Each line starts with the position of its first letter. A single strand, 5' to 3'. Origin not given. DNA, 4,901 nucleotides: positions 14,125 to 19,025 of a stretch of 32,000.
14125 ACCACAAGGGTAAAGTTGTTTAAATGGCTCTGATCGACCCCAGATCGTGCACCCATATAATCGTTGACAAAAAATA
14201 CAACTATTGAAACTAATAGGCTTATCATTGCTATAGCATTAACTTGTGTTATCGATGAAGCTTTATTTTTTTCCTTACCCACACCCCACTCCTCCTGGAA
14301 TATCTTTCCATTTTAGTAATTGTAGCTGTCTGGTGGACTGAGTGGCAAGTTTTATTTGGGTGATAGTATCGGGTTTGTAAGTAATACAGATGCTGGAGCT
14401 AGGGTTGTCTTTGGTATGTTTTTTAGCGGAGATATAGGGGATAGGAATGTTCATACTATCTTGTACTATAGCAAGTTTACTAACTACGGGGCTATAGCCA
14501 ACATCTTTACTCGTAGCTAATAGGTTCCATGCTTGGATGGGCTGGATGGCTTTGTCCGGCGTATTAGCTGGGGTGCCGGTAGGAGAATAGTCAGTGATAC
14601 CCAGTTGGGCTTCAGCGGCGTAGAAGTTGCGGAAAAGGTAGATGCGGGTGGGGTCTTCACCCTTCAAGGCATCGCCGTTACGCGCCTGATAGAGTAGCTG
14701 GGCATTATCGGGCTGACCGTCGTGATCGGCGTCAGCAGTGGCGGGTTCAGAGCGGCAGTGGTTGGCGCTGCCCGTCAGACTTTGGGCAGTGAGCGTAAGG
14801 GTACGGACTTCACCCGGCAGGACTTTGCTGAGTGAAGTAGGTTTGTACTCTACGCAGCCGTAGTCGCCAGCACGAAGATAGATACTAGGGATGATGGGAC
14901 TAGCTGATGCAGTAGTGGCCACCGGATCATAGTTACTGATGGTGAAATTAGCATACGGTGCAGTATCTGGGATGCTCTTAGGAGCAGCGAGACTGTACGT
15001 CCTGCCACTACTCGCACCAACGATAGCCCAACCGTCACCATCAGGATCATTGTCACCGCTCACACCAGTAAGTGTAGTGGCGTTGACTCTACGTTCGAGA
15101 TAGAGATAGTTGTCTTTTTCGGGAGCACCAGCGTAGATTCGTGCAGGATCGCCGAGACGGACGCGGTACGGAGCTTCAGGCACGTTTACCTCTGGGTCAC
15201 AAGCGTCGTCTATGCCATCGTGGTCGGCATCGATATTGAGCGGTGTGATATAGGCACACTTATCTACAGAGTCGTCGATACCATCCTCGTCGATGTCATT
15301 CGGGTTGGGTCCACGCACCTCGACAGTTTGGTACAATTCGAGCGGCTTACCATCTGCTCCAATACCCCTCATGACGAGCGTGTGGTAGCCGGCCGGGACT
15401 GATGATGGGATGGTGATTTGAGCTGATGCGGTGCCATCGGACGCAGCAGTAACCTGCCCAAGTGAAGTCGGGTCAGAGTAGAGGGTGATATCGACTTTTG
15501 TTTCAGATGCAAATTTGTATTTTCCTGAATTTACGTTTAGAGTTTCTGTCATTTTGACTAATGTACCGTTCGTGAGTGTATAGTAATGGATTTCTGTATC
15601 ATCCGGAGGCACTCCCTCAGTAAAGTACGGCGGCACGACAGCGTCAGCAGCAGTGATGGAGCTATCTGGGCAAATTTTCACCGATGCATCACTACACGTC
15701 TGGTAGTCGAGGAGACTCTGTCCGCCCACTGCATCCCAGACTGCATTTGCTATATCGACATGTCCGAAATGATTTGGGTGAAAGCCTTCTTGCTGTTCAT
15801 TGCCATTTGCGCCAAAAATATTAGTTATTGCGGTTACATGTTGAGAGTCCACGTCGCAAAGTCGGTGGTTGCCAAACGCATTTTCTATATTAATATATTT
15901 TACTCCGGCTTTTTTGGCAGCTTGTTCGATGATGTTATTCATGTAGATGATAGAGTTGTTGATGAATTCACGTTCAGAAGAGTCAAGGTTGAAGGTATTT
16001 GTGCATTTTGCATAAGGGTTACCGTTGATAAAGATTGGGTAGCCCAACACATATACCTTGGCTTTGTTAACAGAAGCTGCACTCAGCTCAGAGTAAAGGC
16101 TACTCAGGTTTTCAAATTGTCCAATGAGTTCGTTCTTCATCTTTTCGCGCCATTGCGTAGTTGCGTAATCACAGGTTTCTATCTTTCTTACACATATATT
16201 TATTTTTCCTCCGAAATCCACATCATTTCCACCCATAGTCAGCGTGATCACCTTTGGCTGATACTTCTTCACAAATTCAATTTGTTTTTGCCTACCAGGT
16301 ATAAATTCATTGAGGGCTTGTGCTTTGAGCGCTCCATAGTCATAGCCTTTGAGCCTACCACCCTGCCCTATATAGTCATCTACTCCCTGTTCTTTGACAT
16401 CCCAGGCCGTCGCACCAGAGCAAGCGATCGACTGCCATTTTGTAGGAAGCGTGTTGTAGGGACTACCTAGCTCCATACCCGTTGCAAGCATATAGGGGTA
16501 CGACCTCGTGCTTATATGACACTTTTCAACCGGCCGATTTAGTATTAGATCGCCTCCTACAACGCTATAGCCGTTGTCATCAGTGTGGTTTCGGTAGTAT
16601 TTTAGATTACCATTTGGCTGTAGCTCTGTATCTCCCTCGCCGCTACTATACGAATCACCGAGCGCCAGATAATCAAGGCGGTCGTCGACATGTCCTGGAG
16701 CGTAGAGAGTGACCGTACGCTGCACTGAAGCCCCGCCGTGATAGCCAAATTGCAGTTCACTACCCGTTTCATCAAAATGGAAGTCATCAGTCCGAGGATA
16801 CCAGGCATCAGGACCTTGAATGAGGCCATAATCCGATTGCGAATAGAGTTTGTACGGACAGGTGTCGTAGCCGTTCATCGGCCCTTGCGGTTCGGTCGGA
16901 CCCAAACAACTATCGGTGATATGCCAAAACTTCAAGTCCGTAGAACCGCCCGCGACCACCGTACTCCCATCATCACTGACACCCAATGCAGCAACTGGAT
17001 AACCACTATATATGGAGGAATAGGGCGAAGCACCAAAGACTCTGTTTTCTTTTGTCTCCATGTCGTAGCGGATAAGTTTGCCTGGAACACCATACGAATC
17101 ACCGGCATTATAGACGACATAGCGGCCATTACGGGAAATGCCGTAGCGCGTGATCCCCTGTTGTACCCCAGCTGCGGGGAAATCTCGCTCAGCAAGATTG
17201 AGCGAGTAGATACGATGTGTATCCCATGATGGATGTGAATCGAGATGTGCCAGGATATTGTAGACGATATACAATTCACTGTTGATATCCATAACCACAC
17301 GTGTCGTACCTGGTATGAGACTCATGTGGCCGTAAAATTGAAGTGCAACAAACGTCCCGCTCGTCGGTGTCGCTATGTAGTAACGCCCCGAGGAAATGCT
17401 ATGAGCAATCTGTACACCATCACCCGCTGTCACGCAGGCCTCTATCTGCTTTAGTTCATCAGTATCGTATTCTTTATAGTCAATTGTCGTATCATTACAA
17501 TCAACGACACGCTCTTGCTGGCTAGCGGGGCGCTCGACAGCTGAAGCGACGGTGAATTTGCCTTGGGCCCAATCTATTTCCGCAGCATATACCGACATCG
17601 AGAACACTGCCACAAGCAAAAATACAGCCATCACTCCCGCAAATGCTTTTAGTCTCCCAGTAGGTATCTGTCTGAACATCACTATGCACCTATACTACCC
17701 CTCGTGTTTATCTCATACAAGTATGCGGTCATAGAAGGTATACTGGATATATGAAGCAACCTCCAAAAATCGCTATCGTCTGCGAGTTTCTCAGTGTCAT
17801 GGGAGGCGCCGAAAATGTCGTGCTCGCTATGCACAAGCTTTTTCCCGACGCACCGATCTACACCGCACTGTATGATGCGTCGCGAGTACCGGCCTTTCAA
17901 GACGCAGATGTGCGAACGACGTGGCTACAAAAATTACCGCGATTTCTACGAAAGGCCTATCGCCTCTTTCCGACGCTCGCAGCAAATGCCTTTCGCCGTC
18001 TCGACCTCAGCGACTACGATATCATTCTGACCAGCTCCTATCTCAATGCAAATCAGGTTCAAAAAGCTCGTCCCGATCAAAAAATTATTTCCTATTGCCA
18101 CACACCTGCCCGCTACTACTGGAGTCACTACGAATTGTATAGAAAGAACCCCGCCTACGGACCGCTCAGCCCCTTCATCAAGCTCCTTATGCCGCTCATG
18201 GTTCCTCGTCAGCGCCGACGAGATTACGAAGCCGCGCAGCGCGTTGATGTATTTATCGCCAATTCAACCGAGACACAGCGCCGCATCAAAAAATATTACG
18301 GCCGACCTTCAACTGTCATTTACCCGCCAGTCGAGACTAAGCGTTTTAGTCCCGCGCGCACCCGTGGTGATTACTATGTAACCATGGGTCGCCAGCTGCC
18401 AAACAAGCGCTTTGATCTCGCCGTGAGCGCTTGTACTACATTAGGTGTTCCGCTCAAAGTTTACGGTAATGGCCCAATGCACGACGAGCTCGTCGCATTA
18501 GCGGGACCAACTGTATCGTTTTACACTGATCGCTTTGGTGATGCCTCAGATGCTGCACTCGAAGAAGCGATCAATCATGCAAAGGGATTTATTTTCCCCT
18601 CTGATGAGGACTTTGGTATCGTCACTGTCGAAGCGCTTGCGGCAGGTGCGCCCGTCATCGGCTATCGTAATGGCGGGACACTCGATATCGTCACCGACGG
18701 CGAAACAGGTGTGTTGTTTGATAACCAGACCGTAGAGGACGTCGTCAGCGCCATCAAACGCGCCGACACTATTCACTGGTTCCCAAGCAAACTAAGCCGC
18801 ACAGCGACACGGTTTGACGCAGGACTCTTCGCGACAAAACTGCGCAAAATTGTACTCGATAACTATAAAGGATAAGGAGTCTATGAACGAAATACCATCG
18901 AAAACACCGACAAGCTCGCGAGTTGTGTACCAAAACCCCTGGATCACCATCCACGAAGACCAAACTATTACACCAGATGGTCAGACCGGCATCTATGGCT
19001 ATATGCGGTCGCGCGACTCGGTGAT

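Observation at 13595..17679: Secreted 1134-aa SGNH lipase/esterase followed by two small 3-TM proteins in a toxin/immunity-like, orphan-cassette arrangement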

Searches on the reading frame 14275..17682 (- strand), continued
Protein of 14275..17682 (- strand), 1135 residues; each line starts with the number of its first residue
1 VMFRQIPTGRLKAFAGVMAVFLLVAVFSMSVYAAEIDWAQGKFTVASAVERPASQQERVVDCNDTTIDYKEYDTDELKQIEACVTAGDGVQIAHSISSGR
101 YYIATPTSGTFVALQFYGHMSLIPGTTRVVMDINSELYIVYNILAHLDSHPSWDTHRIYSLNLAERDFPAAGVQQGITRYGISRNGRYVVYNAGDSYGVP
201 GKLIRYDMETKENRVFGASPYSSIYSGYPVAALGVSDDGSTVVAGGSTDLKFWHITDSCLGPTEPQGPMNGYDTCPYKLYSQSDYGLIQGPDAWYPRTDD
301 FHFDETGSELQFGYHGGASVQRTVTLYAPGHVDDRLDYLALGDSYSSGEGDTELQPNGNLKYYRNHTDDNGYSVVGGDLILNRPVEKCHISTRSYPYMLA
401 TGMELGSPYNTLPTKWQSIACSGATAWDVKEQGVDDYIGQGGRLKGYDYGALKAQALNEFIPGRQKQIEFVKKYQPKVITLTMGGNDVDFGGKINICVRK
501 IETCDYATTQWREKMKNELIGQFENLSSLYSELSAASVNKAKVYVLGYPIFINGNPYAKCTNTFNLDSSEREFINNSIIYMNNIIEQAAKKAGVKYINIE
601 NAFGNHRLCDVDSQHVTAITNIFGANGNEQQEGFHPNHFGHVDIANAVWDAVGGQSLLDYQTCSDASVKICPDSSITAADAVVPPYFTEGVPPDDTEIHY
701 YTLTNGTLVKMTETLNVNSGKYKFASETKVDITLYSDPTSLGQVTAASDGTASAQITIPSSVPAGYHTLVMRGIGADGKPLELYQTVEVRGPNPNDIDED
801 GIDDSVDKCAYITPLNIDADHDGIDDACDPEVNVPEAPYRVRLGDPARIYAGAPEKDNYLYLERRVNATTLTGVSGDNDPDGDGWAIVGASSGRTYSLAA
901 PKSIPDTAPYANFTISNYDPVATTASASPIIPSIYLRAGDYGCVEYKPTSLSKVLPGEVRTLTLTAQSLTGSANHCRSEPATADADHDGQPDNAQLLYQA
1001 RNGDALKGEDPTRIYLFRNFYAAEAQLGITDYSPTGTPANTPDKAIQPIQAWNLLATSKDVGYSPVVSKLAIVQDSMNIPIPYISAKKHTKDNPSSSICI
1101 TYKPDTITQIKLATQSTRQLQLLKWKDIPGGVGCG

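Call 53: search_protein_families(library=ncbifam, proteins=[window:14275-17682:-], max_evalue=0.1)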
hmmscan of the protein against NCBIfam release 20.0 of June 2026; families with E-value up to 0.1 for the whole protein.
window:14275-17682:- (1135 aa): 2 families
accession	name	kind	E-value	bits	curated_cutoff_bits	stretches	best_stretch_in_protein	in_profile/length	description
NF047638.1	throspo3_MtsC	equivalog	0.00053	19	350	1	795-831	194-231/428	cell-cell cohesion MYXO-CTERM protein MtsC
NF045500.1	Omp28_seleno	equivalog_domain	0.013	14.9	200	1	794-830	272-309/377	Omp28-related selenoprotein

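Call 54: search_protein_families(library=padloc, proteins=[window:14275-17682:-], max_evalue=0.1)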
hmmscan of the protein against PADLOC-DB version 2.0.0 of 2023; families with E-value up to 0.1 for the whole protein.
window:14275-17682:- (1135 aa): 0 families

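Call 55: predict_structure(alignment_id=A1)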
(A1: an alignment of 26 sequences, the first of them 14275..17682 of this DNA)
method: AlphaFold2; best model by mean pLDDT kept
length: 1135 residues; sequences in the alignment: 26
mean_pLDDT: 75.4   pTM: 0.46
mean pLDDT of the five models: 75.4, 74.4, 72.1, 72.0, 67.4
residues with pLDDT >= 90: 133; 70-90: 653; 50-70: 270; < 50: 79
segments of 3 or more residues with pLDDT < 50: 1-7, 28-34, 52-57, 153-155, 223-229, 371-382, 410-413, 432-434, 624-626, 1036-1047
pLDDT, mean of each block of 10 residues (from residue 1): 44 72 60 59 64 48 76 71 83 83 79 81 82 77 81 61 63 59 84 63 82 77 48 83 78 84 59 73 61 63 78 67 73 71 81 71 64 41 56 87 68 63 65 50 54 52 59 81 83 77 77 84 88 79 91 76 70 91 94 91 86 75 53 84 92 84 66 85 83 67 80 79 87 82 89 88 82 86 84 79 65 65 64 71 87 85 88 84 88 71 73 84 74 85 87 87 81 75 83 91 86 91 86 53 51 87 85 86 88 73 88 82 82 68
secondary structure, 60 per line:
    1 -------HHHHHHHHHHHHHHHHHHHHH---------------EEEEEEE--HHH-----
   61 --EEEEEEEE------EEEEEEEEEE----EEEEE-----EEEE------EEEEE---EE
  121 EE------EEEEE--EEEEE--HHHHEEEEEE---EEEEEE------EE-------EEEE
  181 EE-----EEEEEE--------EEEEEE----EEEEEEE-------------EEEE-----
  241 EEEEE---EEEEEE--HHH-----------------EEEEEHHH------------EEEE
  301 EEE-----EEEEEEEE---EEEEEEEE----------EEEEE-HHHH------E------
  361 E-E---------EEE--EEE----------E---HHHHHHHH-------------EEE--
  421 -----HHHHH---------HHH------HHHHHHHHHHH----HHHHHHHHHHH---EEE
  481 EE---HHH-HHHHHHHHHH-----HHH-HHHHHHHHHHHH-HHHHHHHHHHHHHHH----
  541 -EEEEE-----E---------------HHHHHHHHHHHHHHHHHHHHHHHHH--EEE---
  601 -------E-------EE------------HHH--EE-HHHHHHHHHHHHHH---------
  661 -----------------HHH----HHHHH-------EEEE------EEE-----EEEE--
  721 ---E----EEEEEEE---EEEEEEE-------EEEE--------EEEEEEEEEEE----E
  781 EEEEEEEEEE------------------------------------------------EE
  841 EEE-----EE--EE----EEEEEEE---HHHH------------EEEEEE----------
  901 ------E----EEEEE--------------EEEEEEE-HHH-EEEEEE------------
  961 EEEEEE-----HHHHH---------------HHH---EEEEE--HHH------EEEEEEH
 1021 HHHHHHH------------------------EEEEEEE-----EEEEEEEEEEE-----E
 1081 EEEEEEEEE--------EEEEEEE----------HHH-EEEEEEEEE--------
elements in order (helices of 4 or more, strands of 3 or more residues): H8-28 E44-50 E63-70 E77-86 E91-95 E101-104 E111-115 E119-122 E129-133 E136-140 H143-146 E147-152 E156-161 E177-182 E188-193 E202-207 E212-218 E232-235 E241-245 E249-254 E277-281 E297-303 E309-316 E320-327 E338-342 H344-347 E373-375 E378-380 H395-402 E416-418 H426-430 H449-459 H464-474 E478-482 H490-499 H509-520 H522-536 E542-546 H568-592 E595-597 H638-651 H685-689 E697-700 E707-709 E715-718 E729-735 E739-745 E753-756 E765-775 E780-790 E839-843 E859-865 H869-872 E885-890 E912-916 E931-937 E943-948 E961-966 H972-976 E998-1002 E1014-1019 H1020-1027 E1052-1058 E1064-1074 E1080-1089 E1098-1104 E1119-1127
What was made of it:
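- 14275..17682 (-): Secreted multidomain SGNH hydrolase (1135 aa from GTG 17682; ATG at 17679). It belongs to 'type A', the form with no membrane anchor. AF2 model has mean pLDDT 75 (call 55).
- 16693..17565 (-): N-terminal beta-propeller, about aa 40-330. All-beta blades in the AF2 model (call 55).
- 15187..15600 (-): Ig-like beta-sandwich followed by TSP3-type Asp-rich calcium loops, about aa 695-832. AF2 strands at 697-790 (call 55).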

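Call 58: fold_search(model_id=the predicted structure, library=pdb)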
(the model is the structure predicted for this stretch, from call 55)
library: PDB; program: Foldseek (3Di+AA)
matches with E <= 10: 1522; with E <= 0.001: 75
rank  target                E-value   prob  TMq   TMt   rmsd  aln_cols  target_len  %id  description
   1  4hyq                  3.2e-10  1.00  0.19  0.83   3.9       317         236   22  Crystal structure of phospholipase A1 from Streptomyces albidoflavus NA297 (released 2013-05-29)
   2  5mal_A                5.2e-09  1.00  0.19  0.84   3.9       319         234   21  Crystal structure of extracelular lipase from Streptomyces rimosus at 1.7A resolution (released 2017-06-14)
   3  1esc                  9.2e-08  1.00  0.20  0.69   5.3       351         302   14  THE MOLECULAR MECHANISM OF ENANTIORECOGNITION BY ESTERASES (released 1995-10-15)
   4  9dta_A                1.6e-06  1.00  0.11  0.26  14.9       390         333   12  Crystal structure of the WDR domain of WDR91 in complex with DR3448 (released 2024-10-16)
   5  8kb8_A                2.5e-06  1.00  0.12  0.32  13.9       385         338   10  Structure of the WDR91 WD40 domain complexed with Rab7 (released 2024-08-07)
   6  7d4i_5C               5.2e-06  1.00  0.14  0.27  13.8       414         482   11  Cryo-EM structure of 90S small ribosomal precursors complex with the DEAH-box RNA helicase Dhr1 (State F) (released 2021-10-06)
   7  8shj_B                5.8e-06  1.00  0.11  0.28  14.5       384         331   12  Crystal structure of the WD-repeat domain of human WDR91 in complex with MR45279 (released 2023-07-05)
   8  6rxt_UG               7.5e-06  1.00  0.13  0.27  10.3       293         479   13  Cryo-EM structure of the 90S pre-ribosome (Kre33-Noc4) from Chaetomium thermophilum, state A (released 2019-08-14)
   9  9ejo                  9.1e-06  1.00  0.13  0.35  13.4       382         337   12  Crystal structure of WDR91 in complex with XS381295 (released 2025-02-26)
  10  8shj_A                1.2e-05  1.00  0.10  0.25  15.1       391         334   13  Crystal structure of the WD-repeat domain of human WDR91 in complex with MR45279 (released 2023-07-05)
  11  9ejp                  1.3e-05  1.00  0.12  0.28  13.7       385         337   12  Crystal structure of WDR91 in complex with XS838489 (released 2025-02-26)
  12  9e5c_5c               1.3e-05  0.90  0.11  0.13  29.9      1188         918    8  Cryo-EM structure of 96 nm repeat of microtubule doublet from T. brucei flagellum (released 2025-03-12)
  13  9dtb                  1.5e-05  1.00  0.12  0.28  13.4       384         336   11  Crystal structure of the WDR domain of WDR91 in complex with DR3460 (released 2024-10-16)
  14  8t55_C                2.3e-05  1.00  0.12  0.34  11.8       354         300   11  Co-crystal structure of the WD-repeat domain of human WDR91 in complex with MR46654 (released 2023-07-05)
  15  8kb8_B                3.6e-05  1.00  0.11  0.27  14.9       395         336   14  Structure of the WDR91 WD40 domain complexed with Rab7 (released 2024-08-07)
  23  9bhx                  1.1e-04  1.00  0.11  0.12  21.9       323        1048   10  Structure of the extracellular domain of Protein Sevenless (released 2025-01-22)
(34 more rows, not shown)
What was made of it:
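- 16693..17565 (-): Foldseek matches WD40 and TolB-type propellers at E 1e-6 to 1e-4 (call 58).
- On SGNH/GDSL hydrolase superfamily: Foldseek against PDB gives 4HYQ (E 3e-10, TM-score 0.83), 5MAL (0.84) and 1ESC (0.69), normalised by target length (call 58).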

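Call 68: search_protein_families(library=pfam, proteins=[L015:4586-4924:+, L015:4953-5261:+, L015:5889-6254:+, L001:10042-10392:+, L001:10471-10833:+, L007:8787-9101:+], max_evalue=0.1)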
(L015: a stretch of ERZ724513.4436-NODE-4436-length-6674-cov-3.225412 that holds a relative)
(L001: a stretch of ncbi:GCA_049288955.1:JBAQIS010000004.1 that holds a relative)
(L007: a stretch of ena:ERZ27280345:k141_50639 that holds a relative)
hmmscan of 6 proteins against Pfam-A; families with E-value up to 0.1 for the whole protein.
L015:4586-4924:+ (112 aa): 1 family
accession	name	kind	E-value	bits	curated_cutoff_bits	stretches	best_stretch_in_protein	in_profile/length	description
PF13994.11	PgaD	-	0.085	13.3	27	0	17-51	68-102/148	PgaD-like protein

L015:4953-5261:+ (102 aa): 1 family
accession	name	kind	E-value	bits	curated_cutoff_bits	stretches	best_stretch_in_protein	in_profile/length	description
PF20664.2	DUF6814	-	0.018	15.7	25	1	17-47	37-66/71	Family of unknown function (DUF6814)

L015:5889-6254:+ (121 aa): 1 family
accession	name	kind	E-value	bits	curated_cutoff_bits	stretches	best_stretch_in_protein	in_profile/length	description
PF07330.17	DUF1467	-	0.056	13.9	29.4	0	22-51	48-77/83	Protein of unknown function (DUF1467)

L001:10042-10392:+ (116 aa): 1 family
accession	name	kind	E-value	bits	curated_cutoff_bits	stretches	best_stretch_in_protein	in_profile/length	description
PF14102.11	Caps_synth_CapC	-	0.073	13.9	27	1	9-77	31-91/119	Capsule biosynthesis CapC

L001:10471-10833:+ (120 aa): 0 families

L007:8787-9101:+ (104 aa): 1 family
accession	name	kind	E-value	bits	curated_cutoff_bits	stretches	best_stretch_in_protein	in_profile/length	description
PF20664.2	DUF6814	-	0.021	15.5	25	1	22-49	39-65/71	Family of unknown function (DUF6814)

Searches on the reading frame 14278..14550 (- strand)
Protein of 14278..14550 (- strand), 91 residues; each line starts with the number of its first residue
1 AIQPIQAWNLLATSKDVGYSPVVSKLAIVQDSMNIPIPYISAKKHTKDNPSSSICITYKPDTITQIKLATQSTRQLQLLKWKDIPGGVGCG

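Call 74: search_protein_representatives(protein=window:14278-14550:-)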
Query: 91 residues. Proteins with E-value up to 0.001 (for the whole library): 19; up to 1e-10: 5; up to 1e-30: 2. The best 19 are listed.
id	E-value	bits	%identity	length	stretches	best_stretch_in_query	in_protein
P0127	1.1e-52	192.0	99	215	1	1-91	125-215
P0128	3.2e-31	123.4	98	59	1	33-90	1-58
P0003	2.9e-27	110.8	68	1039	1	1-90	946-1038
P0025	9.1e-25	102.8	62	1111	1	3-90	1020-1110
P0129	5.2e-14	68.4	89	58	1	53-90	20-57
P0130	2.4e-10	56.7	46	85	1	6-90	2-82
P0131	7.5e-09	52.0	46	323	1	3-90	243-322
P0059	8.7e-08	48.6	46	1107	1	3-90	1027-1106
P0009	1.5e-07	47.8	44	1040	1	1-90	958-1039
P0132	2.4e-07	47.2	44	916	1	4-90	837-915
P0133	8.3e-06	42.3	44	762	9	34-51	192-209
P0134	9.0e-06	42.1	33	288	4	38-86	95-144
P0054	1.9e-05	41.1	42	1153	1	2-90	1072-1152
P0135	2.1e-05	41.0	29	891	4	32-76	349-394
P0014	3.0e-05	40.4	42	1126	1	2-90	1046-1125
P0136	5.7e-05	39.6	41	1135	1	4-90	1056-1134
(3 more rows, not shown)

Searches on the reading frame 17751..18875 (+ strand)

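Call 5: search_protein_families(library=pfam, proteins=[window:17751-18875:+], max_evalue=0.1)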
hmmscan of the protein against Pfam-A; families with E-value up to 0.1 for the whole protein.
window:17751-18875:+ (374 aa): 5 families
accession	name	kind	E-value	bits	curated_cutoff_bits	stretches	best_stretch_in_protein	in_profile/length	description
PF00534.26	Glycos_transf_1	-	3.2e-18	66.3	26.4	1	200-338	9-155/172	Glycosyl transferases group 1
PF13692.12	Glyco_trans_1_4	-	1.6e-16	61.3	27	1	210-337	5-138/142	Glycosyl transferases group 1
PF13439.12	Glyco_transf_4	-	1.3e-14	55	28.5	1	17-198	1-170/170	Glycosyltransferase Family 4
PF20706.3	GT4-conflict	-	4.2e-05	23.2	26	1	264-317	269-323/385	Family 4 Glycosyltransferase in conflict systems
PF13579.12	Glyco_trans_4_4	-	7e-05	23.7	29.7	1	44-188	30-151/158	Glycosyl transferase 4-like domain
